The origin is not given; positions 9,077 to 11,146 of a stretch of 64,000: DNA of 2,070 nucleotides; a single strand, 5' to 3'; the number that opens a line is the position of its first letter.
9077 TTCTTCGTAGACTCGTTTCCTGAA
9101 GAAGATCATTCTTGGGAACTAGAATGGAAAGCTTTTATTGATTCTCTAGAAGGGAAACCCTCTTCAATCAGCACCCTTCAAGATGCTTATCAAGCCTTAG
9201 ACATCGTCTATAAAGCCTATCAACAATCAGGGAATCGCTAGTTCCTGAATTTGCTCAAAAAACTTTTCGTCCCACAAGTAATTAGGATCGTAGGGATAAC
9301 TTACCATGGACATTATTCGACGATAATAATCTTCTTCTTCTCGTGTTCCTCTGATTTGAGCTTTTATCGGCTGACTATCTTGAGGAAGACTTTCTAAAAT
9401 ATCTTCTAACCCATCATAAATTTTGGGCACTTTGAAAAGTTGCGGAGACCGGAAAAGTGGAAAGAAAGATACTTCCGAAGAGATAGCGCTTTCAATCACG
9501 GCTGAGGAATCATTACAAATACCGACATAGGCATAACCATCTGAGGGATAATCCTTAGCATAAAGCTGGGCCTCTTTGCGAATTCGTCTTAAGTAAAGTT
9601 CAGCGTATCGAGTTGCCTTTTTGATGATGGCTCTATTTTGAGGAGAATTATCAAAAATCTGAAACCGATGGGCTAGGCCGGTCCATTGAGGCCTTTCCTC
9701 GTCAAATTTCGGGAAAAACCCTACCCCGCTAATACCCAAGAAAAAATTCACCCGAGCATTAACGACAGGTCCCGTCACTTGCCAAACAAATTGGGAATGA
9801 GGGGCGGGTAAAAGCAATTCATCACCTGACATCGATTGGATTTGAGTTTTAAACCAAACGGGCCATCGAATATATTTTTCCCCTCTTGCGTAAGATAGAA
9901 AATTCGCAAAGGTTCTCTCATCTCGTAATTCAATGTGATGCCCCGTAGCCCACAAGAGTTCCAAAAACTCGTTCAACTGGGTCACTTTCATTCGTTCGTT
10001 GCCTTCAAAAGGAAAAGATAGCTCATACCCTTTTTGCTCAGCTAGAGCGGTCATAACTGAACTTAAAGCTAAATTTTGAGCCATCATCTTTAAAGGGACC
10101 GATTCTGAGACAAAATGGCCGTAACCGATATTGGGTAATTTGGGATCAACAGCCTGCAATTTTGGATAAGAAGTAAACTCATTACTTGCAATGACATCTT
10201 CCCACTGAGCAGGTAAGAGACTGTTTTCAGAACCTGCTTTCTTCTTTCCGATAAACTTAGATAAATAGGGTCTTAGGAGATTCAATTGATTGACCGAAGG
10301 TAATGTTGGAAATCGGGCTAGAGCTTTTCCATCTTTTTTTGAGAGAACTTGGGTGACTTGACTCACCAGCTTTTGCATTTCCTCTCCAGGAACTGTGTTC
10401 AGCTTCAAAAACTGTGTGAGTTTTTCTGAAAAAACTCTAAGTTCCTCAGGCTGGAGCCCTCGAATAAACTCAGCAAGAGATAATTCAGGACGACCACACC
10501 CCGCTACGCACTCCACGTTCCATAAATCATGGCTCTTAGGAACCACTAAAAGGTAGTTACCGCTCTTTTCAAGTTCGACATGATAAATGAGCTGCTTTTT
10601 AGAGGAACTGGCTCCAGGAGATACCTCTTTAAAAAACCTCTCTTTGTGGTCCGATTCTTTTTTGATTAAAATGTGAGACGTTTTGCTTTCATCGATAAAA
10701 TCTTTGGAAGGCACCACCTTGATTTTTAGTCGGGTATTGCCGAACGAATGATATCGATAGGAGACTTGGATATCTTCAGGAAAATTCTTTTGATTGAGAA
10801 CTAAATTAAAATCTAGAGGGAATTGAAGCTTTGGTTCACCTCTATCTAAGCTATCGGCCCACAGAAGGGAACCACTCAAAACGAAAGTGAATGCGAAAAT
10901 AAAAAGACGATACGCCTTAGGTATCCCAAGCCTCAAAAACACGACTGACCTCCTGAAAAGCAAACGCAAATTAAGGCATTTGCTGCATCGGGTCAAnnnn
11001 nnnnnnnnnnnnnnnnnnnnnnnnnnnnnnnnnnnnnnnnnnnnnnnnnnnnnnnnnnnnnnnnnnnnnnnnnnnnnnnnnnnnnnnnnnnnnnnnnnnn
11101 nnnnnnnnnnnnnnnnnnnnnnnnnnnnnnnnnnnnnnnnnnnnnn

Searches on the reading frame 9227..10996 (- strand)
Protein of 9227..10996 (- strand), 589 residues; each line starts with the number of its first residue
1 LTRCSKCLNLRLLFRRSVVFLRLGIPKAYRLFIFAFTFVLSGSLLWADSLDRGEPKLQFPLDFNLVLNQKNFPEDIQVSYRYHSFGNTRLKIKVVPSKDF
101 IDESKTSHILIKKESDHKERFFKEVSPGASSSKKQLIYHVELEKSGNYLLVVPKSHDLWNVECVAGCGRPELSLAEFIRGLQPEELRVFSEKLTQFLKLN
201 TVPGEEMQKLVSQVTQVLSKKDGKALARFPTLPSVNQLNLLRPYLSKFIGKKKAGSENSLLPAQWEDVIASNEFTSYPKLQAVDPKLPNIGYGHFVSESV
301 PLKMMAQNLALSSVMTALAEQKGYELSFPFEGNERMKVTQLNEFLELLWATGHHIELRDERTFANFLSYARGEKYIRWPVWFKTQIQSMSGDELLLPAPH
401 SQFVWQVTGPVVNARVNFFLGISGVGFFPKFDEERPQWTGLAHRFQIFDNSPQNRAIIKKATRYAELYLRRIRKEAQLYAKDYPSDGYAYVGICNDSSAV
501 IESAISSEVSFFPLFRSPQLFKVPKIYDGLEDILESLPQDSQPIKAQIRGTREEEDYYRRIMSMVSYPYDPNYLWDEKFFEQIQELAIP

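Call 5: search_protein_families(library=pfam, proteins=[window:9227-10996:-], max_evalue=0.1)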
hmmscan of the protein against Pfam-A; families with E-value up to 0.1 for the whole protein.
window:9227-10996:- (589 aa): 1 family
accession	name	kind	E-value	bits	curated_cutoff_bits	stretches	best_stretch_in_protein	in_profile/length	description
PF04339.18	FemAB_like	-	0.006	16.2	27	1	264-369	75-178/369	Peptidogalycan biosysnthesis/recognition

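Call 9: find_encoding_contigs(protein=window:9227-10996:-, flank=6000, max_places=8)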
Protein window:9227-10996:- (589 aa): no gene with exactly this product is on record in the collection.

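Call 11: find_encoding_contigs(protein=window:9227-10942:-, flank=6000, max_places=8)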
Protein window:9227-10942:- (571 aa): no gene with exactly this product is on record in the collection.

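Call 12: find_related_loci(query=window:9230-10942:-, collection=genome_contigs, flank=4000)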
Query window:9230-10942:- (571 aa) in genome_contigs; peptide patterns used: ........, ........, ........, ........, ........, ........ (x = any residue, [..] = any of these).
78 stretches matched a pattern; 2 encode a relative of the query (tblastn E <= 1e-3); 2 distinct loci.
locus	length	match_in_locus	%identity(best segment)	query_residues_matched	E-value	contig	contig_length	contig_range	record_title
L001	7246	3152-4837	51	10-571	0e+0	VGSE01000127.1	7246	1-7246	MAG: Deltaproteobacteria bacterium isolate K_Offshore_120m_m2_196 K_Offshore_120m_m2_196_Ga0194131_10017997, whole genom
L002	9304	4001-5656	47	10-568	3e-172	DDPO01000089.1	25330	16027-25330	MAG TPA_asm: Bdellovibrionaceae bacterium UBA2466 UBA2466_contig_9002, whole genome shotgun sequence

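Call 19: find_homologous_proteins(query=window:9230-10942:-, max_evalue=0.001)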
Query window:9230-10942:- (571 aa): 46 proteins with E <= 0.001 among 8000 candidates.
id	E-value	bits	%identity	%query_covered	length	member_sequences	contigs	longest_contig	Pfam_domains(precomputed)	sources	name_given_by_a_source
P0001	0.0e+0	1302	100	100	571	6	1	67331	-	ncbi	-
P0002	5.1e-204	697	55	95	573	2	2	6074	-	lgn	-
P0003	1.0e-189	650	51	98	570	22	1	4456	-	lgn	-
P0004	4.6e-178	612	49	99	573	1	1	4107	-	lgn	-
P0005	7.0e-176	604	50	98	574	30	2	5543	-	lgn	-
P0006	1.1e-174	600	50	98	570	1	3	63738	-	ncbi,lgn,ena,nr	ncbi:MAG: hypothetical protein EXR74_08740 [Bdellovibrionales bacterium]|nr:hypothetical protein [Bd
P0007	1.4e-174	600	49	98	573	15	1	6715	-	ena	-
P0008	4.8e-170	585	49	93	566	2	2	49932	-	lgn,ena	-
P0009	1.2e-168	581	47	98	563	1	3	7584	-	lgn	-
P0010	8.9e-167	574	47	98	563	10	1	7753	-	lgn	-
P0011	4.1e-142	493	63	36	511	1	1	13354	-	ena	-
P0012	1.6e-140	488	54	71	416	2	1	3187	-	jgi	jgi:hypothetical protein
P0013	4.5e-140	486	56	66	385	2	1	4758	-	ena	-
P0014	2.0e-119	418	39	92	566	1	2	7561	-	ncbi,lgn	-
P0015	5.4e-66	242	36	67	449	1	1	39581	-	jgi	-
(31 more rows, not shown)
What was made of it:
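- Checked: That start has AGGAGG 6 nt upstream and gives a protein identical to database protein P0001 (call 19).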

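Call 20: find_encoding_contigs(protein=P0001, flank=3000, max_places=3)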
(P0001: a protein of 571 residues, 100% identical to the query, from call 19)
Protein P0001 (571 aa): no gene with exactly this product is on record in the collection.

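Call 21: find_encoding_contigs(protein=P0002, flank=3000, max_places=3)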
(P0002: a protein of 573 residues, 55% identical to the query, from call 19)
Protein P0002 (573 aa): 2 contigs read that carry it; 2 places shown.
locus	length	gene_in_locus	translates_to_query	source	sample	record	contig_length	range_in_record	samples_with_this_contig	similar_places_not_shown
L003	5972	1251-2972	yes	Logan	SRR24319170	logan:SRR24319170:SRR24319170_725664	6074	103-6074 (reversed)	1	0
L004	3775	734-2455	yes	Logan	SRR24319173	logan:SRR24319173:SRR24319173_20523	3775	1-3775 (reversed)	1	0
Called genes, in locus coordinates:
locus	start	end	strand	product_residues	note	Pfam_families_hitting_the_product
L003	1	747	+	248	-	?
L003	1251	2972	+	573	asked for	-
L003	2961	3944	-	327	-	PF01408:GFO_IDH_MocA, PF01488:Shikimate_DH (weak), PF03447:NAD_binding_3, PF03807:F420_oxidored (weak), PF02894:GFO_IDH_MocA_C, PF22725:GFO_IDH_MocA_C3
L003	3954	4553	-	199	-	PF13580:SIS_2 (weak)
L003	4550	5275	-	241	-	PF00923:TAL_FSA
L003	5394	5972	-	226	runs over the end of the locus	?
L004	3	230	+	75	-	?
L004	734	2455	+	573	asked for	-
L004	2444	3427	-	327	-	PF01408:GFO_IDH_MocA, PF01488:Shikimate_DH (weak), PF03447:NAD_binding_3, PF03807:F420_oxidored (weak), PF02894:GFO_IDH_MocA_C, PF22725:GFO_IDH_MocA_C3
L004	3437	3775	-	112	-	?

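Call 22: find_encoding_contigs(protein=P0014, flank=3000, max_places=3)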
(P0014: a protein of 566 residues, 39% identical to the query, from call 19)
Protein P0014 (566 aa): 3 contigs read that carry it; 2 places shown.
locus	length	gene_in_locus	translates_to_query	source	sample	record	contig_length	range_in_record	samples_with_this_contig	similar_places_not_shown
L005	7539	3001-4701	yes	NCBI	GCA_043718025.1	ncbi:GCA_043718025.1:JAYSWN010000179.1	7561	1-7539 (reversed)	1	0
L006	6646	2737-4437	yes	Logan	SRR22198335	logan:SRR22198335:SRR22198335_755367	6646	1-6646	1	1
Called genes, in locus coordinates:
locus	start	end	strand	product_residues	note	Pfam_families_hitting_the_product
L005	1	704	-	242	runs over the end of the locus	?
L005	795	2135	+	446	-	PF00072:Response_reg, PF00158:Sigma54_activat, PF13191:AAA_16 (faint), PF14532:Sigma54_activ_2, PF25601:AAA_lid_14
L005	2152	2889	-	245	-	-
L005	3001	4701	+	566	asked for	-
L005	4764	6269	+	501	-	-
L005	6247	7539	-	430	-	?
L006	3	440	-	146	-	?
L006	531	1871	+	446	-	PF00072:Response_reg, PF00158:Sigma54_activat, PF13191:AAA_16 (faint), PF14532:Sigma54_activ_2, PF25601:AAA_lid_14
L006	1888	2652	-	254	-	-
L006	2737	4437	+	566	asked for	-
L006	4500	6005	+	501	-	-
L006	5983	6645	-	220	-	?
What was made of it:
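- On Sigma-54-dependent gene (RpoN regulon member): A Sigma54_activat regulator lies near a distant partner homolog in L005 (call 22).
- A distant partner homolog (L005) lies two genes from a Response_reg + Sigma54_activat gene, so sigma-54 regulators exist beside this protein family elsewhere (call 22).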

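Call 26: find_encoding_contigs(protein=P0003, flank=2500, max_places=2)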
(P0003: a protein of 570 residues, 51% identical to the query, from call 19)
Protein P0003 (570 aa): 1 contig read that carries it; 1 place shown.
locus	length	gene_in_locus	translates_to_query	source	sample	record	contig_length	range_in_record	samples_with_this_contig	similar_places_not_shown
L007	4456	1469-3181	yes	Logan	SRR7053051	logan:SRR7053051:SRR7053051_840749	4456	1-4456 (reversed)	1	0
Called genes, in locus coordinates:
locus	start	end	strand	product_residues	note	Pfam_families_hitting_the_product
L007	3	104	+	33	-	?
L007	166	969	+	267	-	PF00248:Aldo_ket_red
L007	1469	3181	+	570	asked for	-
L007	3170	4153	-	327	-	PF01408:GFO_IDH_MocA, PF03447:NAD_binding_3 (weak), PF03807:F420_oxidored, PF02894:GFO_IDH_MocA_C, PF22725:GFO_IDH_MocA_C3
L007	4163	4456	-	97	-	?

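Call 27: find_encoding_contigs(protein=P0004, flank=2500, max_places=2)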
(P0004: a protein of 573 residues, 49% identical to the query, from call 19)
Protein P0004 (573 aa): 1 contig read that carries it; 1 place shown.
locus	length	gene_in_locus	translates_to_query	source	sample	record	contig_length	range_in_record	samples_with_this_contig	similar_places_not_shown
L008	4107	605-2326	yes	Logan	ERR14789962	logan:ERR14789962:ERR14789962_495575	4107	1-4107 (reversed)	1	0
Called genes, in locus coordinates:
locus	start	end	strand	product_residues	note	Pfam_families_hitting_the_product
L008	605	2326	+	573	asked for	-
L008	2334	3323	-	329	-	PF01408:GFO_IDH_MocA, PF03447:NAD_binding_3 (faint), PF03807:F420_oxidored (weak), PF08635:ox_reductase_C (weak), PF02894:GFO_IDH_MocA_C, PF22725:GFO_IDH_MocA_C3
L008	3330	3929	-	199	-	PF13580:SIS_2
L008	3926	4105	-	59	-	?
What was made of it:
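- Gene callers skipped it in four of the six distinct assemblies looked up by exact protein match (L003, L004, L007, L008; calls 21, 26, 27).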

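Call 28: find_encoding_contigs(protein=P0005, flank=2500, max_places=2)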
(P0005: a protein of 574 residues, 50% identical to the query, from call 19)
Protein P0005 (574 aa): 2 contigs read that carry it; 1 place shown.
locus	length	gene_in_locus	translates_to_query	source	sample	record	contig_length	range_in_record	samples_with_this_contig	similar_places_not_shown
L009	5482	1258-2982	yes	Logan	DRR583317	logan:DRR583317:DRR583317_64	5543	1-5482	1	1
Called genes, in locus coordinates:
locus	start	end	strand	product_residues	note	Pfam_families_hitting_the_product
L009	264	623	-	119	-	PF01253:SUI1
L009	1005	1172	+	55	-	-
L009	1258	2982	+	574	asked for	-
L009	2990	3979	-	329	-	PF01408:GFO_IDH_MocA, PF03447:NAD_binding_3 (weak), PF02894:GFO_IDH_MocA_C, PF22725:GFO_IDH_MocA_C3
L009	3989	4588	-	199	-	PF13580:SIS_2 (weak)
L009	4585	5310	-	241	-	PF00923:TAL_FSA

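Call 29: find_encoding_contigs(protein=P0007, flank=2500, max_places=2)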
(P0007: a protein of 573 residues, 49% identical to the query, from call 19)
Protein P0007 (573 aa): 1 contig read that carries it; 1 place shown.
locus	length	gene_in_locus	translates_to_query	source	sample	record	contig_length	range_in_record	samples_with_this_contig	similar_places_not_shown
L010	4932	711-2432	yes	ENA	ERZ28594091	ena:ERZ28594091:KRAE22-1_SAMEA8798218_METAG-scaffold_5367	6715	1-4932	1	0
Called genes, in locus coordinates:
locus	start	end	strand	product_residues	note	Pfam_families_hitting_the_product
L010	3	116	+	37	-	?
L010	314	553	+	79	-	-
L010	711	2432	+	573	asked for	-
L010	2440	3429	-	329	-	PF01408:GFO_IDH_MocA, PF01488:Shikimate_DH (faint), PF03447:NAD_binding_3, PF03807:F420_oxidored (weak), PF02894:GFO_IDH_MocA_C, PF22725:GFO_IDH_MocA_C3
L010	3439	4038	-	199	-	PF13580:SIS_2 (weak)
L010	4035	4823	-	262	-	PF00923:TAL_FSA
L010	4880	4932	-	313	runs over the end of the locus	PF02517:Rce1-like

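Call 41: list_cluster_members(proteins=[P0001, P0047, P0048, P0049])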
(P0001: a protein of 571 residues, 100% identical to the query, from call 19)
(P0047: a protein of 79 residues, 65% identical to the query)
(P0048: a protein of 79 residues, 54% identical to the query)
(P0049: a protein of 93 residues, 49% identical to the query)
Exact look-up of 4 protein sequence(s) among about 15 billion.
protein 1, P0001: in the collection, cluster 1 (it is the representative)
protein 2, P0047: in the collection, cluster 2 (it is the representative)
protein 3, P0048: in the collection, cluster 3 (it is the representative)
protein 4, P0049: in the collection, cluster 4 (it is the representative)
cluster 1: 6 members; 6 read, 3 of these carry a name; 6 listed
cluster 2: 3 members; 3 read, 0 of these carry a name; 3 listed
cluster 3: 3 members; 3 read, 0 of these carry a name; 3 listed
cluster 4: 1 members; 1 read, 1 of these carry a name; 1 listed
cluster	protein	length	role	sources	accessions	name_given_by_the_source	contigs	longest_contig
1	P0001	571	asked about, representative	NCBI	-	-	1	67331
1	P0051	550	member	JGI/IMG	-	hypothetical protein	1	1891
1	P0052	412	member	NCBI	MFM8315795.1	MAG: hypothetical protein ACKOA8_16060, partial [Deltaproteobacteria bacterium]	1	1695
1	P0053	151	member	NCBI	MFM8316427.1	MAG: hypothetical protein ACKOA8_19275, partial [Deltaproteobacteria bacterium]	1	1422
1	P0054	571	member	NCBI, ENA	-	-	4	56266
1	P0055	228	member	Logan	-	-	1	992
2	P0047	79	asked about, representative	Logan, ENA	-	-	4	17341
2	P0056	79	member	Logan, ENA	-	-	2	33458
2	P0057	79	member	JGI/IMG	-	-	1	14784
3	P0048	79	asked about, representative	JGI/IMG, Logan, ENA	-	-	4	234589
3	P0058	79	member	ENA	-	-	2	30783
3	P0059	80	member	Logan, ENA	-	-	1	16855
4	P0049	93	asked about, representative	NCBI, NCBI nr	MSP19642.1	MAG: hypothetical protein EXR74_08735 [Bdellovibrionales bacterium] | hypothetical protein [Bdellovibrionales bacterium]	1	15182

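Call 44: search_solved_structures(query=A1, max_evalue=10)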
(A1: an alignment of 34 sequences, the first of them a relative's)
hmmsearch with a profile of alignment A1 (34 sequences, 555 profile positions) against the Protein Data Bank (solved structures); distinct sequences matched with E-value up to 10: 4.
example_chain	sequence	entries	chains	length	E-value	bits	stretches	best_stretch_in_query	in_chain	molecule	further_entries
5t58_N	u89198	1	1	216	0.51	12.2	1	151-272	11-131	KLLA0C15939p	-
2m0n_A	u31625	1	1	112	0.67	11.8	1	202-276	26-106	Putative uncharacterized protein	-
4wzs_A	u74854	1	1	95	0.94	11.4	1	198-251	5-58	ECU11_1470 protein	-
6qcc_A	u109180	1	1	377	1.7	10.6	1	376-405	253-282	Large coat-protein subunit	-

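Call 45: search_protein_families(library=ncbifam, proteins=[P0001], max_evalue=1)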
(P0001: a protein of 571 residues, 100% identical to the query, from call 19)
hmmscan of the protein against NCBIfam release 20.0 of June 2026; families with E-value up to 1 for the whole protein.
P0001 (571 aa): 0 families
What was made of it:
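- On Metallothionein / copper-storage-type Cys-rich metal binders: No Pfam or NCBIfam family reaches significance (calls 5, 45).
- Closest known: ZraP and other small sigma-54-dependent periplasmic stress proteins. Different: No sequence similarity (calls 5, 45).
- No metallothionein or metal-binding Pfam/NCBIfam family matches (calls 5, 45).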

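Call 48: predict_structure(alignment_id=A1)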
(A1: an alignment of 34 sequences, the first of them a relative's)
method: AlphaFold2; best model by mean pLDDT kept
length: 571 residues; sequences in the alignment: 34
mean_pLDDT: 85.3   pTM: 0.86
mean pLDDT of the five models: 85.3, 85.3, 83.9, 83.8, 83.5
residues with pLDDT >= 90: 265; 70-90: 234; 50-70: 52; < 50: 20
segments of 3 or more residues with pLDDT < 50: 1-7, 24-33
pLDDT, mean of each block of 10 residues (from residue 1): 47 62 45 67 91 87 95 94 69 90 91 89 96 93 94 89 88 77 70 79 77 84 71 53 91 91 84 83 94 97 95 94 98 97 84 88 85 86 95 95 87 83 92 97 98 90 68 89 95 91 88 93 85 87 92 89 87 66
secondary structure, 60 per line:
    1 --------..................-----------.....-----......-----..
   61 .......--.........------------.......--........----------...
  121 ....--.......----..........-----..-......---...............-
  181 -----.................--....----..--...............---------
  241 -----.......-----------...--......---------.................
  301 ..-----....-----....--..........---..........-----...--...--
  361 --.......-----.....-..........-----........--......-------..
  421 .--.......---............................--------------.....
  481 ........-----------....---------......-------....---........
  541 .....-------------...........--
elements in order: H9-26 E38-42 E48-50 E59-67 E70-78 E91-97 E100-107 E118-124 E127-133 E138-147 H156-161 H165-179 H186-202 H205-208 H217-231 H247-252 E264-266 E269-274 H284-302 E308-311 E317-320 H323-332 E336-345 E351-353 E356-358 E363-369 E375-379 E381-390 E396-403 E406-411 E424-430 H434-461 H476-488 H500-503 H513-518 H526-529 H533-545 H559-569
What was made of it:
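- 9227..10942 (-): Partner gene: an exported 571-aa protein (signal peptide, N-terminal beta-sandwich, helical linker, C-terminal domain with invariant His/His/Cys/Asp). AF2 model pLDDT 85, pTM 0.86 (call 48).
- The only conserved neighbour is itself exported (call 48).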

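Call 52: fold_search(model_id=the predicted structure, library=pdb)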
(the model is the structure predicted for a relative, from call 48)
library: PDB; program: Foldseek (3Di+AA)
matches with E <= 10: 1236; with E <= 0.001: 4
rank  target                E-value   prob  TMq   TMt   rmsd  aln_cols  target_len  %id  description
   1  8u5d_B                1.4e-04  1.00  0.14  0.48   5.7       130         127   12  Crystal Structure of C-terminal domain of Clostridium perfringens Enterotoxin in Space Group P 41 21 2 (released 2023-12-20)
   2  8u5e_A                5.8e-04  1.00  0.14  0.49   5.3       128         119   10  Crystal Structure of C-terminal domain of Clostridium perfringens Enterotoxin in Space Group P 21 21 21 (released 2023-12-20)
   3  1nqj_B                8.6e-04  1.00  0.14  0.50   6.5       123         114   16  CRYSTAL STRUCTURE OF CLOSTRIDIUM HISTOLYTICUM COLG COLLAGENASE COLLAGEN-BINDING DOMAIN 3B AT 1.0 ANGSTROM RESOLUTION I (released 2003-04-15)
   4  8u5e_D                9.6e-04  1.00  0.14  0.47   6.4       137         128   12  Crystal Structure of C-terminal domain of Clostridium perfringens Enterotoxin in Space Group P 21 21 21 (released 2023-12-20)
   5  5sv5                  1.4e-03  1.00  0.14  0.58   4.8       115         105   12  1.0 Angstrom Crystal Structure of pre-Peptidase C-terminal Domain of Collagenase from Bacillus anthracis. (released 2016-08-17)
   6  2quo                  1.4e-03  1.00  0.14  0.50   5.3       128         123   12  Crystal Structure of C terminal fragment of Clostridium perfringens enterotoxin (released 2007-10-30)
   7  3zix_A                1.7e-03  1.00  0.14  0.25   5.0       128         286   12  Clostridium perfringens Enterotoxin with the N-terminal 37 residues deleted (released 2014-01-29)
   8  1nqj_A                2.0e-03  1.00  0.12  0.51   5.8       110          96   12  CRYSTAL STRUCTURE OF CLOSTRIDIUM HISTOLYTICUM COLG COLLAGENASE COLLAGEN-BINDING DOMAIN 3B AT 1.0 ANGSTROM RESOLUTION I (released 2003-04-15)
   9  8u5b_B                2.2e-03  1.00  0.14  0.50   6.0       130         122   12  Cryo-EM structure of human claudin-4 complex with Clostridium perfringens enterotoxin C-terminal domain and sFab COP-1 (released 2023-09-27)
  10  9j7x                  2.2e-03  1.00  0.14  0.49   5.5       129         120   12  Crystal structure of quintuple mutant C terminal fragment of Clostridium perfringens enterotoxin (C-CPEm19) (released 2025-06-18)
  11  1nqd_A                2.7e-03  0.99  0.13  0.47   7.2       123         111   13  CRYSTAL STRUCTURE OF CLOSTRIDIUM HISTOLYTICUM COLG COLLAGENASE COLLAGEN-BINDING DOMAIN 3B AT 1.65 ANGSTROM RESOLUTION  (released 2003-04-15)
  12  8u5f_A                3.0e-03  1.00  0.14  0.26   5.1       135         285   10  Crystal Structure of Trypsinized Clostridium perfringens Enterotoxin (released 2023-09-27)
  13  3ziw_A                3.0e-03  1.00  0.13  0.23   5.4       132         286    8  Clostridium perfringens enterotoxin, D48A mutation and N-terminal 37 residues deleted (released 2014-01-29)
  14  3jqw_C                4.7e-03  1.00  0.14  0.48   5.0       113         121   11  Crystal structure of Clostridium histolyticum colH collagenase collagen-binding domain 3 at 2 Angstrom resolution in p (released 2010-09-29)
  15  8u5f_H                4.7e-03  0.99  0.12  0.22   6.2       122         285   11  Crystal Structure of Trypsinized Clostridium perfringens Enterotoxin (released 2023-09-27)
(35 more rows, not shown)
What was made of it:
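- The partner is exported and has a binding-module fold (calls 48, 52).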

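Call 55: find_related_loci(query=A1, collection=metagenome_contigs, flank=3000)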
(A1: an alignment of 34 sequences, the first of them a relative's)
Query A1 (571 aa) in metagenome_contigs; peptide patterns used: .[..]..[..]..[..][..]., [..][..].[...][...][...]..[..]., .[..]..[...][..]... (x = any residue, [..] = any of these).
385 stretches matched a pattern; 44 encode a relative of the query (tblastn E <= 1e-3); 44 distinct loci.
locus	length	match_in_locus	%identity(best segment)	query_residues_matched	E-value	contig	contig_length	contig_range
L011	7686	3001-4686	51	10-571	0e+0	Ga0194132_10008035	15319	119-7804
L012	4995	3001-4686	51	10-571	0e+0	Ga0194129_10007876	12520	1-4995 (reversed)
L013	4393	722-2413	49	7-568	0e+0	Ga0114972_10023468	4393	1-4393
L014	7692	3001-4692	47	12-568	2e-175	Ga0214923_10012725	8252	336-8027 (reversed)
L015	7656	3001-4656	47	10-568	2e-171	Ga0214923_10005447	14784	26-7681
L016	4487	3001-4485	49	7-499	8e-156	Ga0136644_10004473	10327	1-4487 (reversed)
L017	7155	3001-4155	36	171-552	2e-75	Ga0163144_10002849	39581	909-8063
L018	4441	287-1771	31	61-565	2e-74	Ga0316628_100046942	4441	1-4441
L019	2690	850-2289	32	61-565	7e-75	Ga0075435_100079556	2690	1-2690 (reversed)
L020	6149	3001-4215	34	142-565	2e-73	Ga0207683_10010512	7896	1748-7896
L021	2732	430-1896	31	61-565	3e-74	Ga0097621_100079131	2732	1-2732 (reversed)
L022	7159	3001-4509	30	61-567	4e-73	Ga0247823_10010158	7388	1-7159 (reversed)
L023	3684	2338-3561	34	143-565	6e-73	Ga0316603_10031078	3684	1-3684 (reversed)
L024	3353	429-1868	31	61-565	3e-73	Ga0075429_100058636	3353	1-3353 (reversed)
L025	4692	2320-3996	30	8-565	4e-71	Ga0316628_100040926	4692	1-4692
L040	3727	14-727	42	325-568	1e-61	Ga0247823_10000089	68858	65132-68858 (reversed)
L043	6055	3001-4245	32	132-568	1e-60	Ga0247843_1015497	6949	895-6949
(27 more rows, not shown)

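Call 64: search_protein_families(library=pfam, alignment_id=A1, max_evalue=0.1)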
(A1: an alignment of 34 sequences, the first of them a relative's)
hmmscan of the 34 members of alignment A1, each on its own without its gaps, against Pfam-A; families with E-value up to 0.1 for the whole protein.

A. member 1, P0001 (571 aa): 1 family
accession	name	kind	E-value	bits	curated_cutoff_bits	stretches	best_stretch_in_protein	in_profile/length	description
PF04339.18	FemAB_like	-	0.0057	16.3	27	1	246-351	75-178/369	Peptidogalycan biosysnthesis/recognition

B. families by the number of members that match (of 34 scanned): 7 families
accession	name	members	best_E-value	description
PF15780.11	ASH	2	0.0042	Abnormal spindle-like microcephaly-assoc'd, ASPM-SPD-2-Hydin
PF04151.21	PPC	2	0.067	Bacterial pre-peptidase C-terminal domain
PF04339.18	FemAB_like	1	0.0057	Peptidogalycan biosysnthesis/recognition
PF13376.11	OmdA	1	0.025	Bacteriocin-protection, YdeI or OmpD-Associated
PF19802.4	DUF6285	1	0.054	Domain of unknown function (DUF6285)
PF20307.4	divDNAB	1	0.061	Divergent DnaB-like ATPase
PF12950.13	TaqI_C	1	0.092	TaqI-like C-terminal specificity domain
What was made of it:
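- Tried and rejected: A per-member Pfam scan gave only two weak PPC hits (call 64).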
